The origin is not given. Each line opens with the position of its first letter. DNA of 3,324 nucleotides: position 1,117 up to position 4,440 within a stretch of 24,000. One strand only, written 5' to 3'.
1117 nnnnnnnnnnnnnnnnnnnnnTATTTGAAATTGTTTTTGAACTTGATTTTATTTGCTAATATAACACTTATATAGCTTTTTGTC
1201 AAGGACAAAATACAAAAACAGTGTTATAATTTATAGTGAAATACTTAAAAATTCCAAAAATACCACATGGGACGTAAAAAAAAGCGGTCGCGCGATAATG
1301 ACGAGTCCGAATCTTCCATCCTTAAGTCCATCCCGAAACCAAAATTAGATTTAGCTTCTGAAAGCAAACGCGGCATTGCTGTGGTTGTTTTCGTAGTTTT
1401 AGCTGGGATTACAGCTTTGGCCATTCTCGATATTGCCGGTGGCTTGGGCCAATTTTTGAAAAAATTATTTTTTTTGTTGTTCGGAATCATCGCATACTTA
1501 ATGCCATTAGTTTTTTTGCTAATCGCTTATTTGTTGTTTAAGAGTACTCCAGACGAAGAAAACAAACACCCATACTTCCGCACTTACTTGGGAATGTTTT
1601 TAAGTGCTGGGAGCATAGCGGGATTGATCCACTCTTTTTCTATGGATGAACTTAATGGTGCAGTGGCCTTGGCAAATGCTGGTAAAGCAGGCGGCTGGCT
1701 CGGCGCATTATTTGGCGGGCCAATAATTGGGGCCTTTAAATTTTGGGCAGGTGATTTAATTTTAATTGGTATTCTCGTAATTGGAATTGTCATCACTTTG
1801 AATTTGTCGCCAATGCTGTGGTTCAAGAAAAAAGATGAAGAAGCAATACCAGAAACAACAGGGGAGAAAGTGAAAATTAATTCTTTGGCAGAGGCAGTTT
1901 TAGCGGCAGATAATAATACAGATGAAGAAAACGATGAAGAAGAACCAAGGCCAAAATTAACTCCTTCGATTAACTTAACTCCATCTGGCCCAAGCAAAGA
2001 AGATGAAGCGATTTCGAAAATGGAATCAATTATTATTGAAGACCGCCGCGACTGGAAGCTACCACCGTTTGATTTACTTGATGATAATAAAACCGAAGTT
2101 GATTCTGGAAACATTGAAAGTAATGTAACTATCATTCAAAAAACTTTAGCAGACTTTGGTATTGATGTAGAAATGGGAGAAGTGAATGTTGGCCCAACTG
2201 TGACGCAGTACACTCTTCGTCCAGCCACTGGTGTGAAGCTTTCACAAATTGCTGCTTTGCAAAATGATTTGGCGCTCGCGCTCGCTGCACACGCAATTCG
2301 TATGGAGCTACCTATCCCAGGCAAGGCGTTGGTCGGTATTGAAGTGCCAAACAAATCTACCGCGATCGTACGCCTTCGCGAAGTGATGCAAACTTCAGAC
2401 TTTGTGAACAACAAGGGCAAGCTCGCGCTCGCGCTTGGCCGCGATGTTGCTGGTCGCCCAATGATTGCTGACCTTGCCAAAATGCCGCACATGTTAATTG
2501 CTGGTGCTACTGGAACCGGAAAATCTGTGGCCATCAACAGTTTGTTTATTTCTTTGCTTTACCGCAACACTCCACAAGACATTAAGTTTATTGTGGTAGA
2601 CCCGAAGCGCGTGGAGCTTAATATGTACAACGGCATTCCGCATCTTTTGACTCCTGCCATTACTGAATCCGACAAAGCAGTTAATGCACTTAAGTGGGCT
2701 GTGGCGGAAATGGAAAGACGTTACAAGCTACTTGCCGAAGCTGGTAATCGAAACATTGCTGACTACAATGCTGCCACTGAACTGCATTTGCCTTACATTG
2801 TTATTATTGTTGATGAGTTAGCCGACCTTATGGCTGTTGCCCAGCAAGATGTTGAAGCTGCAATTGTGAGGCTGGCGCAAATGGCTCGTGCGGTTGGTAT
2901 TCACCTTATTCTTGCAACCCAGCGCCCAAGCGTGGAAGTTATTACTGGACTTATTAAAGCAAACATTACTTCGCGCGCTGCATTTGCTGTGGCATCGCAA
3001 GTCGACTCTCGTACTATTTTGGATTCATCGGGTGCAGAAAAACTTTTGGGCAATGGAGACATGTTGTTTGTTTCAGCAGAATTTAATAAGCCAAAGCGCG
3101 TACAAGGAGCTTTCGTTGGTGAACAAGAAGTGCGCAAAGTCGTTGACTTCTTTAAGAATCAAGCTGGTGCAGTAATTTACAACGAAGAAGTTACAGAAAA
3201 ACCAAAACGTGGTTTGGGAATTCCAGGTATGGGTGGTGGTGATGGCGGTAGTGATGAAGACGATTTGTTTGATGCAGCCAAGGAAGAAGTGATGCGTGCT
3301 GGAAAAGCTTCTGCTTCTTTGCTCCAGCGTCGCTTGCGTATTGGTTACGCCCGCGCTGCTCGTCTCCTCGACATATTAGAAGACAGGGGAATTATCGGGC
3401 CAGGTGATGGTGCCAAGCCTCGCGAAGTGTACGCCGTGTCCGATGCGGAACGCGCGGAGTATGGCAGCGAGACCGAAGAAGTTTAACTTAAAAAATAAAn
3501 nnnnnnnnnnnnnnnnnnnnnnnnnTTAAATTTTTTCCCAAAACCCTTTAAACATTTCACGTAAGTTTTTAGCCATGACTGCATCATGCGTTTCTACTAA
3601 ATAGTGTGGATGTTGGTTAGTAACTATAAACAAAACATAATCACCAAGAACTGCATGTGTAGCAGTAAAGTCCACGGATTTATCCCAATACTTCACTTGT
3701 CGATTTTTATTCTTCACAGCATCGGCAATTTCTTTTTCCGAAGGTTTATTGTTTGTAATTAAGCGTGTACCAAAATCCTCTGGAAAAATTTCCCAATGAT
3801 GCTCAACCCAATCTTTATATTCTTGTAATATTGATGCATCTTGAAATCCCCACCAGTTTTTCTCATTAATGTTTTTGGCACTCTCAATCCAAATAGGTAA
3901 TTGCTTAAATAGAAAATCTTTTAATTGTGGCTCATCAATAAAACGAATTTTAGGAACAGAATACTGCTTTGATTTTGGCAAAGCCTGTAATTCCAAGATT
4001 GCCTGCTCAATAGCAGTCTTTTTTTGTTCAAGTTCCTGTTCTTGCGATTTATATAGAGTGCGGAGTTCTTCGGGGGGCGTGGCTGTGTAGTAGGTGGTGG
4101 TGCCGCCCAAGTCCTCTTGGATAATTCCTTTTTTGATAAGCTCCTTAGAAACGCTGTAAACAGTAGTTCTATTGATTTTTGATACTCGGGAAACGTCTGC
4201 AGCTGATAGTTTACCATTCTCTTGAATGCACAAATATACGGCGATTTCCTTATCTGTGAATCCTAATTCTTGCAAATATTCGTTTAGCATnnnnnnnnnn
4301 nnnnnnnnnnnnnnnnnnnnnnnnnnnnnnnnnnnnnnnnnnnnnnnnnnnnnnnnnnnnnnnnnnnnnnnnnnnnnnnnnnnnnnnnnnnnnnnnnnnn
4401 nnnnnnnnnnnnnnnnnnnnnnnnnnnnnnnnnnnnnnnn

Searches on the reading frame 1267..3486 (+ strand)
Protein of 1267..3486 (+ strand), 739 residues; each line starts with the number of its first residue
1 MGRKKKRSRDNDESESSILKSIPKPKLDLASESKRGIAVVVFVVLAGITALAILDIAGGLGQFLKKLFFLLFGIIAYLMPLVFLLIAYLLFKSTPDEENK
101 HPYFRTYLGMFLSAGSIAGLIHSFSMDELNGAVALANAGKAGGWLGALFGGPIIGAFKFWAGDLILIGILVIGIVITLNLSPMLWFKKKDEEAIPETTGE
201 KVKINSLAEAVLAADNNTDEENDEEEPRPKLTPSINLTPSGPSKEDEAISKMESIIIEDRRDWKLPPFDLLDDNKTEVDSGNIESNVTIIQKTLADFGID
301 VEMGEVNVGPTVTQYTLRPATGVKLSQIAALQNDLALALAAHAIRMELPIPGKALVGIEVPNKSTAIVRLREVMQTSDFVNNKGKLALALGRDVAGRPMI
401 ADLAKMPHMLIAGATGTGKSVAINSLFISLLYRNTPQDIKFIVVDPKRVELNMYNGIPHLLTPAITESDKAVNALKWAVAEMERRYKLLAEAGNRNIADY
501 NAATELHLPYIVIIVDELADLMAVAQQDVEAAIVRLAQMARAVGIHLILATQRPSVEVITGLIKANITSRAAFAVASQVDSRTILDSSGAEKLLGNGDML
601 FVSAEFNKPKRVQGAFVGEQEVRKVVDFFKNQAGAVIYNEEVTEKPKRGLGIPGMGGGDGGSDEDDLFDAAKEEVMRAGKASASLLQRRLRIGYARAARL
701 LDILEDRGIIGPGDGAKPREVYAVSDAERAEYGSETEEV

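Call 5: search_protein_families(library=pfam, proteins=[window:1267-3486:+], max_evalue=0.001)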
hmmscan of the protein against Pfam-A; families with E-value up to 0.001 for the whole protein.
window:1267-3486:+ (739 aa): 6 families
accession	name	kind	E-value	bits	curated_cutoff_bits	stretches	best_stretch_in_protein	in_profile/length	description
PF01580.24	FtsK_SpoIIIE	-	3.4e-62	210.2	24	1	369-556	1-221/221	FtsK/SpoIIIE family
PF17854.6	FtsK_alpha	-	1.7e-30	105.6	22.9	1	265-362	1-101/101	FtsK alpha domain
PF09397.16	FtsK_gamma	-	8.5e-25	86.7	30.6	1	663-722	2-61/63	Ftsk gamma domain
PF13491.11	FtsK_4TM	-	1.5e-08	34.9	23.1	1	53-182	43-163/171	4TM region of DNA translocase FtsK/SpoIIIE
PF01935.23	DUF87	-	1.5e-05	25.7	23.2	1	402-537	17-119/220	Helicase HerA, central domain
PF12846.13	AAA_10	-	0.00058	19.4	27.5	1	406-450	21-61/362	AAA-like domain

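Call 12: find_encoding_contigs(protein=window:1267-3486:+, flank=10000, max_places=3)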
Protein window:1267-3486:+ (739 aa): no gene with exactly this product is on record in the collection.

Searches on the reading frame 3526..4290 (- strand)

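Call 5: search_protein_families(library=pfam, proteins=[window:3526-4290:-], max_evalue=0.001)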
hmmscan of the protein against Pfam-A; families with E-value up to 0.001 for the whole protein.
window:3526-4290:- (254 aa): 3 families
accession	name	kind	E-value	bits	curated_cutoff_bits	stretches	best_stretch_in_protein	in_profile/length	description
PF01978.25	TrmB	-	9.9e-15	54.6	25.6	1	6-74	1-68/68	Sugar-specific transcriptional regulator TrmB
PF13412.12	HTH_24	-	7.1e-07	29.1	21.9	1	13-58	3-48/48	Winged helix-turn-helix DNA-binding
PF03965.22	Penicillinase_R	-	0.00059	20.6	22.6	0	12-75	2-69/115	Penicillinase repressor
